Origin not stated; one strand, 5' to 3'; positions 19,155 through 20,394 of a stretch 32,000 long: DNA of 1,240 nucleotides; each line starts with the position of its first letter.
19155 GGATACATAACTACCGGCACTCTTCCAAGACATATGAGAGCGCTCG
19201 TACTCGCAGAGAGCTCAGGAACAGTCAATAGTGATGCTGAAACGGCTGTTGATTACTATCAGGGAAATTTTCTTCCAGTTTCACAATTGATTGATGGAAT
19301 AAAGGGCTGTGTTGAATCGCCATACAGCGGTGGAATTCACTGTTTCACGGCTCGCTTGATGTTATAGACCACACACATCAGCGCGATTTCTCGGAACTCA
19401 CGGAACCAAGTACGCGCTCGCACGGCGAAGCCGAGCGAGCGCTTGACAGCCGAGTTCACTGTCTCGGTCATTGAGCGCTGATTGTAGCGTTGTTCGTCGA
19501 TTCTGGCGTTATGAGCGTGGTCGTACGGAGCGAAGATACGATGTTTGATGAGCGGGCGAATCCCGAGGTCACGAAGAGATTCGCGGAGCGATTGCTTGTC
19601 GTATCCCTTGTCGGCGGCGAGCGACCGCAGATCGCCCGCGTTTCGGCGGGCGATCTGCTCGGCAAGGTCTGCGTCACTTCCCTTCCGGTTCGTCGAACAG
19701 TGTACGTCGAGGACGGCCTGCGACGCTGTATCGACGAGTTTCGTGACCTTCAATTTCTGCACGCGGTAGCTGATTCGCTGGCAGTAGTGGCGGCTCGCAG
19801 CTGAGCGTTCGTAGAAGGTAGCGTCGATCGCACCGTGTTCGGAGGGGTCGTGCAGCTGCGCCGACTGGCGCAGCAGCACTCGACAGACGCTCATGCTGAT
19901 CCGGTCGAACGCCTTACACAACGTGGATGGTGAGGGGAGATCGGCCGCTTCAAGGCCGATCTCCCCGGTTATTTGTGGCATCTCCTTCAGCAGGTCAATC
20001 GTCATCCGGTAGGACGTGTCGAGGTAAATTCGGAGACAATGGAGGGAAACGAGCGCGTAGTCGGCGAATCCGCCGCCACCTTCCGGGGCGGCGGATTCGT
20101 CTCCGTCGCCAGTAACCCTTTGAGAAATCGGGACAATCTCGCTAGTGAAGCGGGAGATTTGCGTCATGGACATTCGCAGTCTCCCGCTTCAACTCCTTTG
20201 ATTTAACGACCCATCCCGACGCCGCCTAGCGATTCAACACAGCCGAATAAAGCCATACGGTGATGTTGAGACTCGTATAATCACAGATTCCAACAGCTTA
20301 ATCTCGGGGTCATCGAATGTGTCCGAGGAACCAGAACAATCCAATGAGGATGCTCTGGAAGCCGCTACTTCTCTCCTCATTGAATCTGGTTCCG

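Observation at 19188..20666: IS insertion cleanly splits a 176-aa ORF at the head of the methyltransferase operon; the gene can be reconstructed exactly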

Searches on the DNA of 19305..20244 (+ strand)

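Call 7: search_dna_similar(query=window:19305-20244:+, collection=plasmids, mode=near)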
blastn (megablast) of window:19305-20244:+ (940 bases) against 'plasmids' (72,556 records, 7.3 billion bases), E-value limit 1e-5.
Records with a match: 32; places in all: 46; records where one place covers at least 80% of the query: 22.
Best place of each record, by identity: >=99% 1; 90-95% 4; 80-90% 21; 60-80% 6.
By first word of the organism name: Halorubrum 6; Haloferax 5; Natrinema 5; Haloarcula 5; Natribaculum 2; Halococcus 2; Halomicrobium 2; Halalkalicoccus 1; Halobacterium 1; Natronorubrum 1; and 2 more.
By predicted mobility (MOB-suite, as given by PLSDB): non-mobilizable 32.
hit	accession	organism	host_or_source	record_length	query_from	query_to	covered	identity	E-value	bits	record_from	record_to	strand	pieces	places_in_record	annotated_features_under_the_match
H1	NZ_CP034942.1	Halorubrum ezzemoulense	Cell Culture,Hypersaline Lake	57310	1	940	100%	91.4%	0e+0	1288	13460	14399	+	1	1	IS5 family transposase | hypothetical protein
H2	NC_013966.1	Haloferax volcanii DS2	-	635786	1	940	100%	91.4%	0e+0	1288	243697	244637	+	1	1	IS5-like element ISHvo3 family transposase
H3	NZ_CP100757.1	Natrinema gelatinilyticum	marine sediment,sediment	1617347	1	940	100%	89.1%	0e+0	1166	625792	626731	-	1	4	record has no annotation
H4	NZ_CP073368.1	Haloarcula sinaiiensis ATCC 33800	cell culture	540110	1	940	100%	88.6%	0e+0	1144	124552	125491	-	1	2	IS5 family transposase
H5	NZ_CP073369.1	Haloarcula sinaiiensis ATCC 33800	cell culture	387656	1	940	100%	88.6%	0e+0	1144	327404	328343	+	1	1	IS5 family transposase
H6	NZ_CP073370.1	Haloarcula sinaiiensis ATCC 33800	cell culture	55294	1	940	100%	88.2%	0e+0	1122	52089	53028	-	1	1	IS5 family transposase | Eco57I restriction-modification methylase domain-containing protein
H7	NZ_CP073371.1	Haloarcula sinaiiensis ATCC 33800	cell culture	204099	1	940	100%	88.2%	0e+0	1122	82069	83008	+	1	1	IS5 family transposase | hypothetical protein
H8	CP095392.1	Natribaculum breve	cell culture,saline soil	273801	1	940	100%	87.5%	0e+0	1083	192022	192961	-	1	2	record has no annotation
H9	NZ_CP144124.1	Halalkalicoccus sp. CGA53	cell culture,sediment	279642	1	940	100%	87.4%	0e+0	1077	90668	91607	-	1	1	NAD(P)-binding domain-containing protein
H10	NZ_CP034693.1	Halorubrum sp. BOL3-1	-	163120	1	940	100%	87.0%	0e+0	1061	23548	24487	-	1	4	IS5 family transposase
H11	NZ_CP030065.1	Halorubrum sp. PV6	salt water,water sample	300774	1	940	100%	86.6%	0e+0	1038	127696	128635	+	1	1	IS5 family transposase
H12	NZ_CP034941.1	Halorubrum ezzemoulense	Cell Culture,Hypersaline Lake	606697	1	940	100%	85.7%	0e+0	994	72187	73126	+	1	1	IS5 family transposase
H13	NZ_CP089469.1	Halobacterium noricense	cell culture,sediment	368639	1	940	100%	85.2%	0e+0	961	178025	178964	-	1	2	IS5 family transposase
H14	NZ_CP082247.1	Natrinema sp. SYSU A 869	cell culture,salt lake sediment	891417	1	940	100%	84.7%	0e+0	939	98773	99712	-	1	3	IS5 family transposase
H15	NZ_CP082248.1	Natrinema sp. SYSU A 869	cell culture,salt lake sediment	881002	1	940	100%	84.7%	0e+0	939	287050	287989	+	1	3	IS5 family transposase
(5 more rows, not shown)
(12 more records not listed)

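Call 75: get_annotated_region(hit=H2, flank=300)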
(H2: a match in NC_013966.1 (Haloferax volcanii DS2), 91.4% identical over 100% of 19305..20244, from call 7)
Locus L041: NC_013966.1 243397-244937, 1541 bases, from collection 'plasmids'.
description: Haloferax volcanii DS2 plasmid pHV4, complete sequence
organism: Haloferax volcanii DS2 (NCBI taxid 309800)
taxonomy: Archaea; Euryarchaeota; Halobacteria; Halobacteriales; Haloferacaceae; Haloferax; Haloferax volcanii; Haloferax volcanii DS2
host: -; source: -; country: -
typing (MOB-suite, as given by PLSDB): non-mobilizable
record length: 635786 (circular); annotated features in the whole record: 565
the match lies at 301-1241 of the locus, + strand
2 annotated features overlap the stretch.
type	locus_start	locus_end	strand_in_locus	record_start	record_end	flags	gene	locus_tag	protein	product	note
CDS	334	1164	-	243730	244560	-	-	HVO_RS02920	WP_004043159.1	IS5-like element ISHvo3 family transposase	GO:0006313 - DNA transposition [Evidence IEA]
CDS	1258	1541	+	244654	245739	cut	-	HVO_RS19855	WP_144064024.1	hypothetical protein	-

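Call 100: search_dna_similar(query=window:19305-20244:+, collection=plasmids, mode=near, max_rows=40, rows=spread)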
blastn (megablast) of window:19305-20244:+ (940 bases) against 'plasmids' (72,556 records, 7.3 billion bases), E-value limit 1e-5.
Records with a match: 32; places in all: 46; records where one place covers at least 80% of the query: 22.
Best place of each record, by identity: >=99% 1; 90-95% 4; 80-90% 21; 60-80% 6.
By first word of the organism name: Halorubrum 6; Haloferax 5; Natrinema 5; Haloarcula 5; Natribaculum 2; Halococcus 2; Halomicrobium 2; Halalkalicoccus 1; Halobacterium 1; Natronorubrum 1; and 2 more.
By predicted mobility (MOB-suite, as given by PLSDB): non-mobilizable 32.
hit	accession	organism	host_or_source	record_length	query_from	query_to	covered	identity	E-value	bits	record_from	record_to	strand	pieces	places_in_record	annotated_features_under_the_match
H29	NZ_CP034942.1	Halorubrum ezzemoulense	Cell Culture,Hypersaline Lake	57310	1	940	100%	91.4%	0e+0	1288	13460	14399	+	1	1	IS5 family transposase | hypothetical protein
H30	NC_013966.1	Haloferax volcanii DS2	-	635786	1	940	100%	91.4%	0e+0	1288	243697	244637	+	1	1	IS5-like element ISHvo3 family transposase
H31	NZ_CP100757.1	Natrinema gelatinilyticum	marine sediment,sediment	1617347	1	940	100%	89.1%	0e+0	1166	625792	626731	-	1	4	record has no annotation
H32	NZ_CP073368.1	Haloarcula sinaiiensis ATCC 33800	cell culture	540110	1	940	100%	88.6%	0e+0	1144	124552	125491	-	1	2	IS5 family transposase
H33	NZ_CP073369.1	Haloarcula sinaiiensis ATCC 33800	cell culture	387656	1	940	100%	88.6%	0e+0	1144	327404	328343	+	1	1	IS5 family transposase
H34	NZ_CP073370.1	Haloarcula sinaiiensis ATCC 33800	cell culture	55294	1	940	100%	88.2%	0e+0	1122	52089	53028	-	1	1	IS5 family transposase | Eco57I restriction-modification methylase domain-containing protein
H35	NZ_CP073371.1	Haloarcula sinaiiensis ATCC 33800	cell culture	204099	1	940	100%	88.2%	0e+0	1122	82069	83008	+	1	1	IS5 family transposase | hypothetical protein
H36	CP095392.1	Natribaculum breve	cell culture,saline soil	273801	1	940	100%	87.5%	0e+0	1083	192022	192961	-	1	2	record has no annotation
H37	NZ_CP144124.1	Halalkalicoccus sp. CGA53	cell culture,sediment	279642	1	940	100%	87.4%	0e+0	1077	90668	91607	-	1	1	NAD(P)-binding domain-containing protein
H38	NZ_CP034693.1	Halorubrum sp. BOL3-1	-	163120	1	940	100%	87.0%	0e+0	1061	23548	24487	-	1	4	IS5 family transposase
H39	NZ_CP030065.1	Halorubrum sp. PV6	salt water,water sample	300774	1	940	100%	86.6%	0e+0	1038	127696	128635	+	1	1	IS5 family transposase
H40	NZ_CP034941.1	Halorubrum ezzemoulense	Cell Culture,Hypersaline Lake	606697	1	940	100%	85.7%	0e+0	994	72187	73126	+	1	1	IS5 family transposase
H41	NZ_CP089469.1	Halobacterium noricense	cell culture,sediment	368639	1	940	100%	85.2%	0e+0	961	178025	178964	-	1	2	IS5 family transposase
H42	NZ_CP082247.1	Natrinema sp. SYSU A 869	cell culture,salt lake sediment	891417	1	940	100%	84.7%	0e+0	939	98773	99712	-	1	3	IS5 family transposase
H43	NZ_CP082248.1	Natrinema sp. SYSU A 869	cell culture,salt lake sediment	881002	1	940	100%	84.7%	0e+0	939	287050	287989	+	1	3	IS5 family transposase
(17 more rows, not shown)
